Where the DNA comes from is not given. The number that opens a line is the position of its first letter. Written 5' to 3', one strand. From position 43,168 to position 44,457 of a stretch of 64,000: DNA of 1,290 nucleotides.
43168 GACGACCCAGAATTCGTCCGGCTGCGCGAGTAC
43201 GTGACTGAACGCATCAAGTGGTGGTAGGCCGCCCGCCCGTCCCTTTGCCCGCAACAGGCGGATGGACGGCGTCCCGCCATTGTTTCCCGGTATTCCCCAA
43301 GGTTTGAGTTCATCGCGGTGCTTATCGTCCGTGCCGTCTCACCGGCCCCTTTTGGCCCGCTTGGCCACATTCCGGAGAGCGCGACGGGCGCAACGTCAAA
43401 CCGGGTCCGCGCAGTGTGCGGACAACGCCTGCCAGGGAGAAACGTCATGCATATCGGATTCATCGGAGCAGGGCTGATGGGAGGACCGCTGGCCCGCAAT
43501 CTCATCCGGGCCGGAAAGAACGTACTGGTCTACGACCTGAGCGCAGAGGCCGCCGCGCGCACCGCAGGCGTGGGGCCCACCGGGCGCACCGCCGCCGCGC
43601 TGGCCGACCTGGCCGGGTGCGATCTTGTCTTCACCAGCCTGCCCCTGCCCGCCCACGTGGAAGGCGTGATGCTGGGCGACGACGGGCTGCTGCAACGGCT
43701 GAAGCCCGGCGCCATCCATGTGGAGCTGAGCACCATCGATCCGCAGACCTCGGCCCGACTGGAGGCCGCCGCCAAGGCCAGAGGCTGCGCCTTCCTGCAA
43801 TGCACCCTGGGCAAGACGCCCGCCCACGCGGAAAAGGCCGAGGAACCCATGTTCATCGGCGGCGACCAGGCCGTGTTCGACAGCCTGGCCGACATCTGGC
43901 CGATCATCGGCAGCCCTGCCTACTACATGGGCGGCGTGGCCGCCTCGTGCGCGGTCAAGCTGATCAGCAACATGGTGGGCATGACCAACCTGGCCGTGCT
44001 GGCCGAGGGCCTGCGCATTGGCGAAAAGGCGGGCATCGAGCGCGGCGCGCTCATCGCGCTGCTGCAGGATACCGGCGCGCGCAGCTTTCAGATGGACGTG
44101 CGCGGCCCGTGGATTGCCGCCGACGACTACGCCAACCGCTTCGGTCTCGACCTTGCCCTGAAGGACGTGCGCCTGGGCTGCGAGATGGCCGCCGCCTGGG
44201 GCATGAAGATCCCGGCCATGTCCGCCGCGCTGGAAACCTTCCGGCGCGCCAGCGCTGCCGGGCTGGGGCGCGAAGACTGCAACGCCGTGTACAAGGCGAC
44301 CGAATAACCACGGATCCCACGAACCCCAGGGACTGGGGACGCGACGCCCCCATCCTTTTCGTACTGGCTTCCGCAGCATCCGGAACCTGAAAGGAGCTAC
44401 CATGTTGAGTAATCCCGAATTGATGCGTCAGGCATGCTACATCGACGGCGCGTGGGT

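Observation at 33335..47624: Sigma-54-wired glycyl-radical-enzyme locus with an ABC importer and three dehydrogenases: candidate undescribed organosulfonate pathway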

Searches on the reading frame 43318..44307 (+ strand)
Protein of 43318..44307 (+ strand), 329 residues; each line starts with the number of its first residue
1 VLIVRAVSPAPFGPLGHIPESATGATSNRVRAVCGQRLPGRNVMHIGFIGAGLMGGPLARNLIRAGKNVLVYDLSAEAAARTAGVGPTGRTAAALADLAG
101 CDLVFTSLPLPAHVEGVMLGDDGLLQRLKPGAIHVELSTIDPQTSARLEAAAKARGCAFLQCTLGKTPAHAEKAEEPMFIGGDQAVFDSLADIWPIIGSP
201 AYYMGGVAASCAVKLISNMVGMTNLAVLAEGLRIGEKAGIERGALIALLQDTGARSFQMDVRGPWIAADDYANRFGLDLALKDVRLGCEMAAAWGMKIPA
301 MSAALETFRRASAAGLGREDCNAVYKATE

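Call 4: search_protein_families(library=pfam, proteins=[window:43318-44307:+])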
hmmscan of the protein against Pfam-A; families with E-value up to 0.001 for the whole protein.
window:43318-44307:+ (329 aa): 5 families
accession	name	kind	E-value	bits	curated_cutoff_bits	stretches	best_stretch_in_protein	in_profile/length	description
PF03446.21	NAD_binding_2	-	1.9e-30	106.5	21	1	46-203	2-159/161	NAD binding domain of 6-phosphogluconate dehydrogenase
PF14833.11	NAD_binding_11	-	3.1e-20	73.1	30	1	212-327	5-121/122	NAD-binding of NADP-dependent 3-hydroxyisobutyrate dehydrogenase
PF03807.23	F420_oxidored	-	7.1e-07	30.2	21.6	1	46-113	2-72/94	NADP oxidoreductase coenzyme F420-dependent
PF02826.25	2-Hacid_dh_C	-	0.00036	20.4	25.1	0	44-137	37-126/178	D-isomer specific 2-hydroxyacid dehydrogenase, NAD binding domain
PF02737.24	3HCDH_N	-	0.00061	20.2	22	1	46-82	2-38/180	3-hydroxyacyl-CoA dehydrogenase, NAD binding domain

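Call 5: search_protein_families(library=ncbifam, proteins=[window:43318-44307:+])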
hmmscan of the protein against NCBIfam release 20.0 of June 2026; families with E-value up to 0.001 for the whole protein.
window:43318-44307:+ (329 aa): 15 families
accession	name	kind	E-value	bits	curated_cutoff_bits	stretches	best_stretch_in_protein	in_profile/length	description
NF008592.0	PRK11559.1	equivalog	5.6e-45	153.9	397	1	44-325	3-283/296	2-hydroxy-3-oxopropionate reductase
TIGR01505.1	tartro_sem_red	equivalog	3.5e-44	151.2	340.75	1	46-329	2-284/291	2-hydroxy-3-oxopropionate reductase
NF012005.0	PRK15461.1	equivalog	2.5e-38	132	348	1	45-326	3-284/298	sulfolactaldehyde 3-reductase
TIGR01692.1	HIBADH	equivalog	4.1e-38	131.4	291.6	1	48-326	1-285/288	3-hydroxyisobutyrate dehydrogenase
NF043037.1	ThreonDh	equivalog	4.5e-36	124.8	350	1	44-327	3-286/297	L-threonate dehydrogenase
NF011633.0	PRK15059.1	equivalog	2.7e-24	85.9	451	1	44-328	1-283/292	2-hydroxy-3-oxopropionate reductase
NF007161.0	PRK09599.1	subfamily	4.3e-13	49.2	271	1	44-237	1-196/302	NADP-dependent phosphogluconate dehydrogenase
TIGR00872.1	gnd_rel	equivalog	2.5e-09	36.8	297.2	1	44-238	1-195/299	phosphogluconate dehydrogenase (NAD(+)-dependent, decarboxylating)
NF005650.0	PRK07417.1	equivalog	0.0001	21.7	290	1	44-115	2-73/281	prephenate/arogenate dehydrogenase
TIGR03026.1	NDP-sugDHase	subfamily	0.00011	21.1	189.8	0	44-77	1-34/413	nucleotide sugar dehydrogenase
NF006307.0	PRK08507.1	equivalog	0.00013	21.2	295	1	44-115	1-73/275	prephenate dehydrogenase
NF006124.0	PRK08268.1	subfamily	0.00019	20.6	508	1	42-82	6-46/507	3-hydroxyacyl-CoA dehydrogenase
NF006765.0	PRK09287.1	equivalog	0.00027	20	413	0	44-83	4-43/476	NADP-dependent phosphogluconate dehydrogenase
TIGR02279.1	PaaC-3OHAcCoADH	equivalog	0.00031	19.7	669.4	1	42-82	4-44/503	3-hydroxyacyl-CoA dehydrogenase PaaH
NF042925.1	FHMPC_DH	equivalog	0.00099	18.5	500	0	45-86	2-43/304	5-formyl-3-hydroxy-2-methylpyridine 4-carboxylate 5-dehydrogenase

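Call 39: find_homologous_proteins(query=window:43447-44307:+, max_evalue=1e-30)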
Query window:43447-44307:+ (286 aa): 1038 proteins with E <= 1e-30 among 8000 candidates; the best 120 are listed.
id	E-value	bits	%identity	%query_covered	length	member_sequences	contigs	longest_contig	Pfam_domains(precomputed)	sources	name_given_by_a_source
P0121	9.5e-180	614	98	100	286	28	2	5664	PF03446.22,PF03807.24,PF14833.12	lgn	-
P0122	1.7e-153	528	83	100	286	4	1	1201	PF03446.22,PF03807.24,PF14833.12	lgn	-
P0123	1.0e-149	516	82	100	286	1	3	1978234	PF03446.22,PF03807.24,PF14833.12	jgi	jgi:3-hydroxyisobutyrate dehydrogenase-like beta-hydroxyacid dehydrogenase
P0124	2.0e-148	512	80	100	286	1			PF03446.22,PF03807.24,PF14833.12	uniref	uniref:3-hydroxyisobutyrate dehydrogenase n=1 Tax=Desulfovibrio sp. TaxID=885 RepID=UPI003B28DDC3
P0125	1.8e-145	502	79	100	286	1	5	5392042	PF03446.22,PF03807.24,PF14833.12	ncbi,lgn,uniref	ncbi:MAG: NAD(P)-dependent oxidoreductase [Solidesulfovibrio sp. DCME]|uniref:NAD(P)-dependent oxido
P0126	4.3e-145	501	78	99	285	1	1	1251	PF03446.22,PF14833.12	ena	-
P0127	1.6e-143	495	78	99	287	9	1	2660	PF03446.22,PF14833.12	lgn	-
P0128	3.5e-143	494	76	100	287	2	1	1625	PF03446.22,PF03807.24,PF14833.12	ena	-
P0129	6.4e-143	493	76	100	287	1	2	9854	PF03446.22,PF03807.24,PF14833.12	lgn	-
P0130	5.4e-141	487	76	100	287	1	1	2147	PF03446.22,PF03807.24,PF14833.12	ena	-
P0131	1.3e-140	486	77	100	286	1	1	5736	PF03446.22,PF02826.26,PF03807.24,PF14833.12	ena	-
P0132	1.6e-140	486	76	99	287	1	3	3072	PF03446.22,PF14833.12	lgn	-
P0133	1.6e-140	486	76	100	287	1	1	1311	PF03446.22,PF03807.24,PF14833.12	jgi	jgi:3-hydroxyisobutyrate dehydrogenase-like beta-hydroxyacid dehydrogenase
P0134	1.9e-140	485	76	100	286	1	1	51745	PF03446.22,PF03807.24,PF14833.12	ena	-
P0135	2.1e-140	485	76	99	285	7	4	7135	PF03446.22,PF03807.24,PF14833.12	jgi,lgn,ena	jgi:3-hydroxyisobutyrate dehydrogenase-like beta-hydroxyacid dehydrogenase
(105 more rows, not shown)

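Call 40: find_encoding_contigs(protein=P0123, flank=10000, max_places=3)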
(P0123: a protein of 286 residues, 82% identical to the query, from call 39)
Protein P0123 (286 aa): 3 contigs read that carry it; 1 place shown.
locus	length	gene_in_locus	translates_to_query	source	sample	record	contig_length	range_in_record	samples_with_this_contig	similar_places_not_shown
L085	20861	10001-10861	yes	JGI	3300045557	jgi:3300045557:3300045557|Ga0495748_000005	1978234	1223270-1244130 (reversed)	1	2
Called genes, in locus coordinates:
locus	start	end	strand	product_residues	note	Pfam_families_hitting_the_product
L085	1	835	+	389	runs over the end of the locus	PF00083:Sugar_tr (faint), PF06779:MFS_4, PF07690:MFS_1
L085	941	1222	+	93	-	PF08666:SAF (weak)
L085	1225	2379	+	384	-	PF04295:GD_AH_second, PF20629:GD_AH_C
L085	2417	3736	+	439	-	PF00083:Sugar_tr (weak), PF07690:MFS_1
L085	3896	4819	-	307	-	PF00294:PfkB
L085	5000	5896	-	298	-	PF01116:F_bP_aldolase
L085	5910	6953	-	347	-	PF08240:ADH_N, PF16912:Glu_dehyd_C (weak)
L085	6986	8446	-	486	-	PF00083:Sugar_tr, PF07690:MFS_1, PF00083:Sugar_tr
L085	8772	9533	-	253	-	PF01047:MarR (faint), PF08220:HTH_DeoR, PF08279:HTH_11 (weak), PF00455:DeoRC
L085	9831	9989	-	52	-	-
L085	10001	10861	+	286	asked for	PF03446:NAD_binding_2, PF03807:F420_oxidored (weak), PF14833:NAD_binding_11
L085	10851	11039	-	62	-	-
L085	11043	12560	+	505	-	PF00171:Aldedh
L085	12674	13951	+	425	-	PF09861:Lar_N, PF21113:LarA_C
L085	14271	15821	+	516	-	PF13185:GAF_2, PF01590:GAF, PF00158:Sigma54_activat, PF14532:Sigma54_activ_2, PF07728:AAA_5, PF00004:AAA, PF25601:AAA_lid_14, PF02954:HTH_8, +3 more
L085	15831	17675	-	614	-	PF05227:CHASE3, PF00672:HAMP, PF00015:MCPsignal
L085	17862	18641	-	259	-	PF00106:adh_short, PF08659:KR, PF13561:adh_short_C2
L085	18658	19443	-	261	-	PF00005:ABC_tran, PF13304:AAA_21 (faint)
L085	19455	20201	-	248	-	PF00005:ABC_tran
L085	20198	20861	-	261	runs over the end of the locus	PF00528:BPD_transp_1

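Call 41: find_encoding_contigs(protein=P0125, flank=10000, max_places=2)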
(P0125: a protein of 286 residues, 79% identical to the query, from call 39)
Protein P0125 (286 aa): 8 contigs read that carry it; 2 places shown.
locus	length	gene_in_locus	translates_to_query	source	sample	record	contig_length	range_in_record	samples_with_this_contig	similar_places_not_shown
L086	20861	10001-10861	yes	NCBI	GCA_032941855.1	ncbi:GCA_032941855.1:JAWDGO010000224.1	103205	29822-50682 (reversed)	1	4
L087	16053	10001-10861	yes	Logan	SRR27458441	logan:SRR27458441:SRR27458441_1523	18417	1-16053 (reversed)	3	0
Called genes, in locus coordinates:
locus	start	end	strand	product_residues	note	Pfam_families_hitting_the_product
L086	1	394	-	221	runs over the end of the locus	PF00440:TetR_N, PF09209:CecR_C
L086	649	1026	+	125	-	-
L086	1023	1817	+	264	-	PF00135:COesterase, PF20434:BD-FAE, PF07859:Abhydrolase_3 (faint)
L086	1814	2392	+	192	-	PF00135:COesterase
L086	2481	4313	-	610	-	PF04055:Radical_SAM, PF01497:Peripla_BP_2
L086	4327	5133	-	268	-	PF00005:ABC_tran, PF13304:AAA_21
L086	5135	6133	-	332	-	PF01032:FecCD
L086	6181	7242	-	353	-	PF01497:Peripla_BP_2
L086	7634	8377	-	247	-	PF01925:TauE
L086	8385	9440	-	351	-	PF02615:Ldh_2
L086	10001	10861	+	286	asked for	PF03446:NAD_binding_2, PF03807:F420_oxidored (weak), PF14833:NAD_binding_11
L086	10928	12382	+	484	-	PF00171:Aldedh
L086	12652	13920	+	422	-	PF09861:Lar_N, PF21113:LarA_C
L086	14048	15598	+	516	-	PF13185:GAF_2 (weak), PF01590:GAF, PF00158:Sigma54_activat, PF14532:Sigma54_activ_2, PF07728:AAA_5, PF00004:AAA, PF25601:AAA_lid_14, PF02954:HTH_8, +2 more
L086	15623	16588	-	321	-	PF05227:CHASE3, PF00015:MCPsignal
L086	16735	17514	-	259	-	PF00106:adh_short, PF01370:Epimerase, PF08659:KR, PF13561:adh_short_C2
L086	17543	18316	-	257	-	PF00005:ABC_tran, PF13304:AAA_21 (faint)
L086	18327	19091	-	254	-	PF00005:ABC_tran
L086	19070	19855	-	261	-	PF00528:BPD_transp_1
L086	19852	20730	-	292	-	PF00528:BPD_transp_1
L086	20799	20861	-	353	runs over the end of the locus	PF13379:NMT1_2 (weak), PF12974:Phosphonate-bd (faint)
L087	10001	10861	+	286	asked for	PF03446:NAD_binding_2, PF03807:F420_oxidored (weak), PF14833:NAD_binding_11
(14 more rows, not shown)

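Call 53: search_solved_structures(query=window:43447-44307:+, max_evalue=1e-20)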
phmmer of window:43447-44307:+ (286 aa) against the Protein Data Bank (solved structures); distinct sequences matched with E-value up to 1e-20: 17.
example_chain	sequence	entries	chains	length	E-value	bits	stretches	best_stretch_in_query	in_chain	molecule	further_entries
9k2j_A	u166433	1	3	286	6.1e-153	511.5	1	1-286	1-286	3-hydroxyisobutyrate dehydrogenase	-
3cky_A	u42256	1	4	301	6.1e-41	144.1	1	2-284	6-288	2-hydroxymethyl glutarate dehydrogenase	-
1vpd_A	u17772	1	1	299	1.8e-40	142.6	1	1-281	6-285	TARTRONATE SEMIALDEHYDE REDUCTASE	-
3pef_A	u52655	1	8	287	2.6e-38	135.5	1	3-285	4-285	6-phosphogluconate dehydrogenase, NAD-binding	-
3pdu_A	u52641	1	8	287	8.5e-38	133.8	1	3-285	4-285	3-hydroxyisobutyrate dehydrogenase family protein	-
5je8_A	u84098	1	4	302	2.5e-34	122.5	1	3-284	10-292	3-hydroxyisobutyrate dehydrogenase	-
2uyy_A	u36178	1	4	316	6.9e-33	117.7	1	3-284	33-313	N-PAC PROTEIN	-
3obb_A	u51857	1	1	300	6e-32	114.7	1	2-283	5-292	Probable 3-hydroxyisobutyrate dehydrogenase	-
3q3c_A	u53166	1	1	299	6e-32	114.7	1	2-283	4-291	Probable 3-hydroxyisobutyrate dehydrogenase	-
3doj_A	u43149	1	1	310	3.5e-30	108.9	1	1-284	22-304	Dehydrogenase-like protein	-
6sm7_A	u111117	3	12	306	7.2e-29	104.6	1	3-283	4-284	3-sulfolactaldehyde reductase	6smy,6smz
3w6u_A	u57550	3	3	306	1.5e-28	103.5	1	1-277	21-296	6-phosphogluconate dehydrogenase, NAD-binding protein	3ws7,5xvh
2gf2_A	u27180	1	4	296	6.7e-28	101.4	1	1-283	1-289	3-hydroxyisobutyrate dehydrogenase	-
2i9p_A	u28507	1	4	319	8.7e-28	101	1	1-283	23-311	3-hydroxyisobutyrate dehydrogenase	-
3w6z_A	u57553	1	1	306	1.2e-27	100.6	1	1-277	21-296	6-phosphogluconate dehydrogenase, NAD-binding protein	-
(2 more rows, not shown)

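Call 57: search_solved_structures(query=window:43447-44307:+, max_evalue=1e-100, show_alignments=1)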
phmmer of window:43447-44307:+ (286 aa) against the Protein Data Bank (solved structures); distinct sequences matched with E-value up to 1e-100: 1.
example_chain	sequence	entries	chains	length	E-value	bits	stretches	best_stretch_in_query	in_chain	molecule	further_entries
9k2j_A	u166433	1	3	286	6.1e-153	511.5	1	1-286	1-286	3-hydroxyisobutyrate dehydrogenase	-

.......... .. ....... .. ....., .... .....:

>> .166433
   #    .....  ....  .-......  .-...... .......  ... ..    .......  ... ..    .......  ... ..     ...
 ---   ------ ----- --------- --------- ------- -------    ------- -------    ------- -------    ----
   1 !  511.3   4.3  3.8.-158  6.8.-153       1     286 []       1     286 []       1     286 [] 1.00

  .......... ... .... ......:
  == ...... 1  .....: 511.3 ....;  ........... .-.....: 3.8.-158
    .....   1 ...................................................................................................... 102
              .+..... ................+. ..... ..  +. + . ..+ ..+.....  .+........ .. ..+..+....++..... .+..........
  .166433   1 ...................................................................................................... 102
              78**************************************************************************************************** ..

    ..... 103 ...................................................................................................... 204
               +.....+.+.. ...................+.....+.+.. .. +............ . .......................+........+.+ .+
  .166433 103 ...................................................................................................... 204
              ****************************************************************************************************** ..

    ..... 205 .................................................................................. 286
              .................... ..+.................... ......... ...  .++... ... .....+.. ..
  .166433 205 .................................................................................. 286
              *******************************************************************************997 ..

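Call 61: find_homologous_proteins(query=L085:1225-2379:+, max_evalue=1e-60)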
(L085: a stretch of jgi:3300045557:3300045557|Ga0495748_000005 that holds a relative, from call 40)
Query L085:1225-2379:+ (384 aa): 7999 proteins with E <= 1e-60 among 8000 candidates; the best 120 are listed.
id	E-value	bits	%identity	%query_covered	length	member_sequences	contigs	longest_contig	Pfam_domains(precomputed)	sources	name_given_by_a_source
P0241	1.3e-256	868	100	100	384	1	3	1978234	PF20629.3,PF04295.19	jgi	jgi:(2R)-sulfolactate sulfo-lyase subunit beta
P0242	4.0e-236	801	89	100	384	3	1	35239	PF20629.3,PF04295.19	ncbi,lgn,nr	ncbi:MAG: UxaA family hydrolase [Negativicutes bacterium]|nr:UxaA family hydrolase [Negativicutes ba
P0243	1.3e-233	793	89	100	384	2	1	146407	PF20629.3,PF04295.19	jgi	jgi:(2R)-sulfolactate sulfo-lyase subunit beta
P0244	3.2e-230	782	87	100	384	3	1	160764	PF20629.3,PF04295.19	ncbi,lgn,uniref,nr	ncbi:(2R)-sulfolactate sulfo-lyase subunit beta [Desulfotomaculum arcticum]|uniref:(2R)-sulfolactate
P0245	2.5e-227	772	86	100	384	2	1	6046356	PF20629.3,PF04295.19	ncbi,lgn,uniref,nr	ncbi:(2R)-sulfolactate sulfo-lyase subunit beta [Sporomusa silvacetica DSM 10669]|uniref:(2R)-sulfol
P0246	1.4e-224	763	85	100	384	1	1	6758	PF20629.3,PF04295.19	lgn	-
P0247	2.0e-224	763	85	100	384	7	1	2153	PF20629.3,PF04295.19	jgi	jgi:(2R)-sulfolactate sulfo-lyase subunit beta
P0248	4.3e-224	761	84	100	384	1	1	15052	PF20629.3,PF04295.19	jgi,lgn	-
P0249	1.5e-221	753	84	100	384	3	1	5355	PF20629.3,PF04295.19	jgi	jgi:(2R)-sulfolactate sulfo-lyase subunit beta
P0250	1.3e-218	743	84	100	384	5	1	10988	PF20629.3,PF04295.19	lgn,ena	-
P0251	5.2e-218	741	83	100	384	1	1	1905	PF20629.3,PF04295.19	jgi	jgi:(2R)-sulfolactate sulfo-lyase subunit beta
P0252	1.0e-215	734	81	99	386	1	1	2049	PF20629.3,PF04295.19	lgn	-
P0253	8.0e-212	721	81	100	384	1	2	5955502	PF20629.3,PF04295.19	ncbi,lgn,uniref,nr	ncbi:UxaA family hydrolase [Sporomusa acidovorans]|uniref:(2R)-sulfolactate sulfo-lyase subunit beta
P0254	5.0e-203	692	77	100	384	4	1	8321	PF20629.3,PF04295.19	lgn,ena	-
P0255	2.8e-200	683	76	100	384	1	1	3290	PF20629.3,PF04295.19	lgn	-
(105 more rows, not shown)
